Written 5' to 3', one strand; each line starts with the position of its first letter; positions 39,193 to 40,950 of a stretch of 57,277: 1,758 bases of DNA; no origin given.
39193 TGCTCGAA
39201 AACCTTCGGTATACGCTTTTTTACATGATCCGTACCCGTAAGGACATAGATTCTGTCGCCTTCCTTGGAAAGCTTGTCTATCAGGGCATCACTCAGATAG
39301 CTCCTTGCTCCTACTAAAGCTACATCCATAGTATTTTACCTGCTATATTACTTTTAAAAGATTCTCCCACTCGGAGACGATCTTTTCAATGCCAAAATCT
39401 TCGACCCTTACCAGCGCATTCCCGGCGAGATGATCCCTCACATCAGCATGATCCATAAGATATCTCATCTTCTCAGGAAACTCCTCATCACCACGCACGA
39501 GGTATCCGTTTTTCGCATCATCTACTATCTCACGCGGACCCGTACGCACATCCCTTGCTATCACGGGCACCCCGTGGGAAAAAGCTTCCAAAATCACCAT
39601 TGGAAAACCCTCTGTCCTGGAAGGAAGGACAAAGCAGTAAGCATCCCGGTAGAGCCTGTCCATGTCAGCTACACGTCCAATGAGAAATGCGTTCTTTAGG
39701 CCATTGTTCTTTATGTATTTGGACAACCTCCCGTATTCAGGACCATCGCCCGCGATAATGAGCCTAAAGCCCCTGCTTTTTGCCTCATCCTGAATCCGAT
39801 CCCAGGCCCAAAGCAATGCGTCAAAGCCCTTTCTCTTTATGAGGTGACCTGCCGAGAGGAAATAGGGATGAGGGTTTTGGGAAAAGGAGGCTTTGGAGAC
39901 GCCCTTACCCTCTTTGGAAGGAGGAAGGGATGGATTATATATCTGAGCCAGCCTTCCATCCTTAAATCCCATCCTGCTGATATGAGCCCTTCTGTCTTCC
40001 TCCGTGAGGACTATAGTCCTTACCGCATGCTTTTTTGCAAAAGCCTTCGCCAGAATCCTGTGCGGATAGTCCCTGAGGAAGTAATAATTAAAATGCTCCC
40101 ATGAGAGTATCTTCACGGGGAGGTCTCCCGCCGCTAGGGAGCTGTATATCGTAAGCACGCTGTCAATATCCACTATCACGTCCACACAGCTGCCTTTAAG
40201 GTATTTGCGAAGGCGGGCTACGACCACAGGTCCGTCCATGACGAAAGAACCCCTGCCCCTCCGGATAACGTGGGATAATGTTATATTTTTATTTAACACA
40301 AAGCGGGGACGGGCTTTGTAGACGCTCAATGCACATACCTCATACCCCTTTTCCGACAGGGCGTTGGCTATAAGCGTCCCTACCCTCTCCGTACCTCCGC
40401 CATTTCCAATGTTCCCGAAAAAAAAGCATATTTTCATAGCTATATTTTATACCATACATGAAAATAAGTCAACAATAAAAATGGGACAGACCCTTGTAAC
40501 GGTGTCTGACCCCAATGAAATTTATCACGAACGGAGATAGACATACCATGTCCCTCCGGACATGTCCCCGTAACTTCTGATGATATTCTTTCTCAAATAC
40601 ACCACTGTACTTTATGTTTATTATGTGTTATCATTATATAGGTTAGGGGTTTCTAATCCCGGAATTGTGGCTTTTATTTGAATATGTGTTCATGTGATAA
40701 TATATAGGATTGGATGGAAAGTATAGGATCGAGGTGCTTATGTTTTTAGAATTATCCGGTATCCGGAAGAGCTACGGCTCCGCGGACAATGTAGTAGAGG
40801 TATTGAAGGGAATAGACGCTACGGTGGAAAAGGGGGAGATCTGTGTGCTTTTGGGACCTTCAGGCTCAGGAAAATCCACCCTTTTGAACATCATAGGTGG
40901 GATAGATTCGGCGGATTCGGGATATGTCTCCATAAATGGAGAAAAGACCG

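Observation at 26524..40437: Expanded Gram-positive Pel-type exopolysaccharide locus with three extra glycosyltransferases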

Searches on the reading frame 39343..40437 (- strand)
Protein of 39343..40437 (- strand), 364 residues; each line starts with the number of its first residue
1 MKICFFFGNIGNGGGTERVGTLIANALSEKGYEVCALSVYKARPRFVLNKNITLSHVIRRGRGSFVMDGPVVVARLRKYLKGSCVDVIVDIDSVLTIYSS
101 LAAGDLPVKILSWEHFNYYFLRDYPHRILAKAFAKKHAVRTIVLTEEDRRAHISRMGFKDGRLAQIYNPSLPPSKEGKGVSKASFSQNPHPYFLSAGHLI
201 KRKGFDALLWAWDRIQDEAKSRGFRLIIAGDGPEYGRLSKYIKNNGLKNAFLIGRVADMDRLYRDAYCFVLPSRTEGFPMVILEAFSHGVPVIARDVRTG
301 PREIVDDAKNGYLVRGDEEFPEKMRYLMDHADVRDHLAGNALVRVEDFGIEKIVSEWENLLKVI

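Call 3: search_protein_families(library=pfam, proteins=[window:39343-40437:-], max_evalue=0.01)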
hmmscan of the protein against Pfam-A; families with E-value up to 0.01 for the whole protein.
window:39343-40437:- (364 aa): 6 families
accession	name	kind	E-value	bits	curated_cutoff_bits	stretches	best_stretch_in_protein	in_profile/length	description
PF00534.26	Glycos_transf_1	-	1e-32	113.5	26.4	1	186-341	11-169/172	Glycosyl transferases group 1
PF13692.12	Glyco_trans_1_4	-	8.7e-32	110.8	27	1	191-329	2-141/142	Glycosyl transferases group 1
PF13439.12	Glyco_transf_4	-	2.1e-08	34.8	28.5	1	14-168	2-164/170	Glycosyltransferase Family 4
PF20706.3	GT4-conflict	-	6.3e-08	32.4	26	1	194-295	201-311/385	Family 4 Glycosyltransferase in conflict systems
PF13524.12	Glyco_trans_1_2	-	4e-05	24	25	1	218-346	8-130/144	Glycosyl transferase-like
PF13579.12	Glyco_trans_4_4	-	0.00024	21.9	29.7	1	14-168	1-157/158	Glycosyl transferase 4-like domain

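Call 4: search_protein_families(library=ncbifam, proteins=[window:39343-40437:-], max_evalue=0.01)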
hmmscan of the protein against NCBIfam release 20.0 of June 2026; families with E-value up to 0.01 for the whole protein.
window:39343-40437:- (364 aa): 34 families (the best 25 are shown)
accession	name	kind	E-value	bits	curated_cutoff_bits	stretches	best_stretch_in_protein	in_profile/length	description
NF047881.1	glyco_SdgB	exception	2.4e-27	95.8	800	1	225-364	354-496/496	serine-aspartate repeat adhesin O-glycosyltransferase SdgB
NF050056.1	ProtGlycPglH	equivalog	1.5e-26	93.4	600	1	1-362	1-351/354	GalNAc-alpha-(1->4)-GalNAc-alpha-(1->3)-diNAcBac-PP-undecaprenol alpha-1,4-N-acetyl-D-galactosaminyltransferase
TIGR03088.1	stp2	hypoth_equivalog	2e-23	83.1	409.05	1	173-361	176-370/374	TIGR03088 family PEP-CTERM/XrtA system glycosyltransferase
TIGR03999.1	thiol_BshA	equivalog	4.3e-21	75.3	273.7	1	209-361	218-370/375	N-acetyl-alpha-D-glucosaminyl L-malate synthase BshA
NF007396.0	PRK09922.1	equivalog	3.3e-18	65.7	385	1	1-329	3-325/361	lipopolysaccharide 1,6-galactosyltransferase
NF047880.1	glyco_SdgA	exception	6.8e-18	64.5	800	1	220-361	343-487/488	serine-aspartate repeat adhesin O-glycosyltransferase SdgA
NF050063.1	ProtGlycPglJ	equivalog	2e-15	56.9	500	1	187-355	192-357/363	N-acetylgalactosamine-N,N'-diacetylbacillosaminyl-diphospho-undecaprenol 4-alpha-N-acetylgalactosaminyltransferase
NF038229.1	Glyco4_Geo_Pelo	equivalog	9.5e-15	54.4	400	1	183-344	154-315/338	GPMC system family 4 glycosyltransferase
NF041876.1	EPS_EpsE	equivalog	3.1e-14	53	400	1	193-346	217-377/389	exopolysaccharide biosynthesis GT4 family glycosyltransferase EpsE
TIGR02918.1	TIGR02918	equivalog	2.4e-12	46.3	574.6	1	193-320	322-447/500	accessory Sec system glycosyltransferase GtfA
TIGR04047.1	MSMEG_0565_glyc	hypoth_equivalog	1.2e-11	44.4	259.85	1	176-304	179-315/373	MSMEG_0565 family glycosyltransferase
TIGR04157.1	glyco_rSAM_CFB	subfamily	4.1e-11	42.5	400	1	190-315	227-349/406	TIGR04157 family glycosyltransferase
NF047684.1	TeichurnBiosyTuaC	equivalog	1.6e-10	40.5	550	1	196-299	225-323/391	teichuronic acid biosynthesis protein TuaC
TIGR03449.1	mycothiol_MshA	equivalog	1.5e-09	37.2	462.5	1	196-356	226-395/406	D-inositol-3-phosphate glycosyltransferase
NF041010.1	glycosy_Agl16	equivalog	4.8e-09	35.5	575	1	224-355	206-342/352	glycosylation protein Agl16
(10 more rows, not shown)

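Call 31: search_solved_structures(query=window:39343-40437:-, max_evalue=0.001)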
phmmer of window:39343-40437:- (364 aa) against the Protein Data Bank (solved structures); distinct sequences matched with E-value up to 0.001: 36.
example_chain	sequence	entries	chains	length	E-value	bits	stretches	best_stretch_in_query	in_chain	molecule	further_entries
7ec7_A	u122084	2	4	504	5.9e-24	87.8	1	226-363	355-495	Glycosyl transferase, group 1 family protein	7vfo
7ec3_A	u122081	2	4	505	5.9e-24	87.8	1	226-363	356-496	Glycosyl transferase, group 1 family protein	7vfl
7ec1_A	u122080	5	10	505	5.9e-24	87.8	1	226-363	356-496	Glycosyl transferase, group 1 family protein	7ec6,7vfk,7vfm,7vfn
6eji_A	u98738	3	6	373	5.6e-20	74.7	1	1-361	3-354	WlaC protein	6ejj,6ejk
5e9t_A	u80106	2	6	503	7.8e-13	51.2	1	185-315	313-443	Glycosyltransferase Gtf1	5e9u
5n7z_A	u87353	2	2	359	2.8e-11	46.1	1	74-314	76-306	Lipopolysaccharide 1,6-galactosyltransferase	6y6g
5n80_A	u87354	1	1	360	2.8e-11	46.1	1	74-314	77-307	Lipopolysaccharide 1,6-galactosyltransferase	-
6y6i_A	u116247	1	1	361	2.8e-11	46.1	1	74-314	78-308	Lipopolysaccharide 1,6-galactosyltransferase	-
7qnt_AAA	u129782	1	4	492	4.3e-11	45.5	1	197-360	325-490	TarM(Se)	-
7qd7_AAA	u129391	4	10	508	4.7e-11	45.4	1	197-360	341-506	TarM(Se)_G117R | TarM(Se)_G117R-4RboP | TarM(Se)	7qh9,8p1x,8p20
4x6l_A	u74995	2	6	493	1.1e-10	44.2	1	203-361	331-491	TarM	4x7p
4x7m_A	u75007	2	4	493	1.1e-10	44.2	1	203-361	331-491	TarM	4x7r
4wac_A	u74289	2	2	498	1.1e-10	44.2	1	203-361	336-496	Glycosyl transferase, group 1 family protein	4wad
4pqg_A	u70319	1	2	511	1.1e-10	44.1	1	181-322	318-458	Glycosyltransferase Gtf1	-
2jjm_A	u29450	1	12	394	8.3e-10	41.3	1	213-360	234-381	GLYCOSYL TRANSFERASE, GROUP 1 FAMILY PROTEIN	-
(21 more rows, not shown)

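Call 59: find_homologous_proteins(query=window:39343-40437:-, max_evalue=1e-20)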
Query window:39343-40437:- (364 aa): 119 proteins with E <= 1e-20 among 3756 candidates.
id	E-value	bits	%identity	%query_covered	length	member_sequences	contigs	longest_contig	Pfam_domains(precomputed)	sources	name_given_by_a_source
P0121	8.2e-74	267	40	100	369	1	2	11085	PF00534.27,PF13439.13,PF20706.4,PF13692.13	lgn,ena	-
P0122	2.8e-73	265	40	99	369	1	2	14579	PF00534.27,PF13439.13,PF20706.4,PF13692.13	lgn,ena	-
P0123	3.4e-73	265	39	99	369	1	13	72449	PF00534.27,PF13439.13,PF20706.4,PF13692.13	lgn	-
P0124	7.4e-73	264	38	100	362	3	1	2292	PF00534.27,PF13439.13,PF20706.4,PF13692.13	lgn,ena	-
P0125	8.5e-73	263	40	100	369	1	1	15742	PF00534.27,PF13439.13,PF20706.4,PF13692.13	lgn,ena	-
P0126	5.3e-72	261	38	99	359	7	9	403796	PF00534.27,PF13439.13,PF20706.4,PF13692.13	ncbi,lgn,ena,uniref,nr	ncbi:glycosyltransferase family 4 protein [Clostridium perfringens]|uniref:glycosyltransferase famil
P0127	5.8e-71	257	39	99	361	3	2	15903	PF00534.27,PF13439.13,PF20706.4,PF13692.13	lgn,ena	-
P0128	4.6e-70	254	38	100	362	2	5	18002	PF00534.27,PF13439.13,PF20706.4,PF13692.13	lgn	-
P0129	2.4e-69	252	38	99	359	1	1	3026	PF00534.27,PF13439.13,PF20706.4,PF13692.13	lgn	-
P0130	9.0e-69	250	38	99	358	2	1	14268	PF00534.27,PF13439.13,PF20706.4,PF13692.13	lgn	-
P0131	1.9e-68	249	38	99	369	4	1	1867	PF00534.27,PF13439.13,PF20706.4,PF13692.13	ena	-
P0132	1.5e-67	246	38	99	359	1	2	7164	PF00534.27,PF13439.13,PF20706.4,PF13692.13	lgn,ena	-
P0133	2.1e-67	246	38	100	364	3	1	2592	PF00534.27,PF13439.13,PF20706.4,PF13692.13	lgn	-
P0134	1.7e-66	243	38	100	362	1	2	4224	PF00534.27,PF13439.13,PF20706.4,PF13692.13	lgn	-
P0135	4.7e-65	238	37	100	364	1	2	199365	PF00534.27,PF13439.13,PF20706.4,PF13692.13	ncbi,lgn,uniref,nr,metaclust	ncbi:glycosyl transferases group 1 [Trichococcus palustris]|uniref:Glycosyl transferases group 1 n=1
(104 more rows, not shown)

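Call 60: find_encoding_contigs(protein=P0123, flank=8000, max_places=2)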
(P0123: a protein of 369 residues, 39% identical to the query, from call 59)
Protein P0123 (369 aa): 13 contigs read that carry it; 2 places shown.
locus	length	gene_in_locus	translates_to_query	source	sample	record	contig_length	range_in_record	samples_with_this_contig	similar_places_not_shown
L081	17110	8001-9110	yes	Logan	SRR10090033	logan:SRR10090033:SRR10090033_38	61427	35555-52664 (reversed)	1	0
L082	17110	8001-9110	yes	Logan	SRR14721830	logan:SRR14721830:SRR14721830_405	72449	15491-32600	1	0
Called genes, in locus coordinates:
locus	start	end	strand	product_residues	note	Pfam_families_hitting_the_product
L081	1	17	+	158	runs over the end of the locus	PF08660:Alg14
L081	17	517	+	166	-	PF04101:Glyco_tran_28_C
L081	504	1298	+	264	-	-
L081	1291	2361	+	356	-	PF20706:GT4-conflict (weak), PF00534:Glycos_transf_1, PF13692:Glyco_trans_1_4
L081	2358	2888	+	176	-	PF00132:Hexapep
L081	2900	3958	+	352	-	PF00535:Glycos_transf_2, PF10111:Glyco_tranf_2_2, PF13641:Glyco_tranf_2_3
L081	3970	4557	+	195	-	PF00132:Hexapep (faint)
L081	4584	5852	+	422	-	-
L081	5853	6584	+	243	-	PF04488:Gly_transf_sug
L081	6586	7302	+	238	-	PF00132:Hexapep, PF14602:Hexapep_2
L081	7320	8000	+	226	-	-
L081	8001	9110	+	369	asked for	PF13439:Glyco_transf_4, PF20706:GT4-conflict, PF00534:Glycos_transf_1, PF13692:Glyco_trans_1_4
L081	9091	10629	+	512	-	PF01943:Polysacc_synt (weak)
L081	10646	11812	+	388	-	PF01210:NAD_Gly3P_dh_N (faint), PF03721:UDPG_MGDP_dh_N, PF00984:UDPG_MGDP_dh, PF03720:UDPG_MGDP_dh_C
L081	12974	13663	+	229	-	PF02706:Wzz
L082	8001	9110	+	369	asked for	PF13439:Glyco_transf_4, PF20706:GT4-conflict, PF00534:Glycos_transf_1, PF13692:Glyco_trans_1_4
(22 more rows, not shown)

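Call 61: find_encoding_contigs(protein=P0126, flank=8000, max_places=1)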
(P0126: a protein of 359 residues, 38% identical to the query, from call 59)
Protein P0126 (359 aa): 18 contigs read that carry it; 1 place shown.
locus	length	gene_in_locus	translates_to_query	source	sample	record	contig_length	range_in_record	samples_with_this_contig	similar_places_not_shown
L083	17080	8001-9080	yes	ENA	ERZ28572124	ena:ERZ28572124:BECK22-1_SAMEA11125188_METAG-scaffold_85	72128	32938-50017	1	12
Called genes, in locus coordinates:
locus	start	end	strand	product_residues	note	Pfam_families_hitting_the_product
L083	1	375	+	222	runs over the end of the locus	PF02397:Bac_transf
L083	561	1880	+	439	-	PF03721:UDPG_MGDP_dh_N, PF00984:UDPG_MGDP_dh, PF03720:UDPG_MGDP_dh_C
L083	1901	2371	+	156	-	PF08660:Alg14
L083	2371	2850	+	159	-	PF04101:Glyco_tran_28_C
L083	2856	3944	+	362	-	PF13439:Glyco_transf_4 (weak), PF00534:Glycos_transf_1, PF13692:Glyco_trans_1_4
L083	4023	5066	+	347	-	PF00535:Glycos_transf_2, PF10111:Glyco_tranf_2_2, PF13641:Glyco_tranf_2_3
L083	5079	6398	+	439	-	-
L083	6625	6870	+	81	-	-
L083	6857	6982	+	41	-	-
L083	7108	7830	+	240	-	PF05704:Caps_synth, PF04488:Gly_transf_sug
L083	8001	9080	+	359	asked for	PF13439:Glyco_transf_4, PF20706:GT4-conflict (weak), PF00534:Glycos_transf_1, PF13692:Glyco_trans_1_4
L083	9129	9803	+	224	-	PF00132:Hexapep (weak)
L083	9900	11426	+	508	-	PF01943:Polysacc_synt (weak)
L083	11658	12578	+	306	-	PF00483:NTP_transferase, PF12804:NTP_transf_3 (weak)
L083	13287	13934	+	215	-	PF12645:HTH_16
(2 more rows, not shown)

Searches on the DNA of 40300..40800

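Call 57: search_rna_families(source=window, start=40300, end=40800, threshold=evalue, max_evalue=1)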
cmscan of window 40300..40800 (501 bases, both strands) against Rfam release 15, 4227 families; matches with E-value up to 1: 0.
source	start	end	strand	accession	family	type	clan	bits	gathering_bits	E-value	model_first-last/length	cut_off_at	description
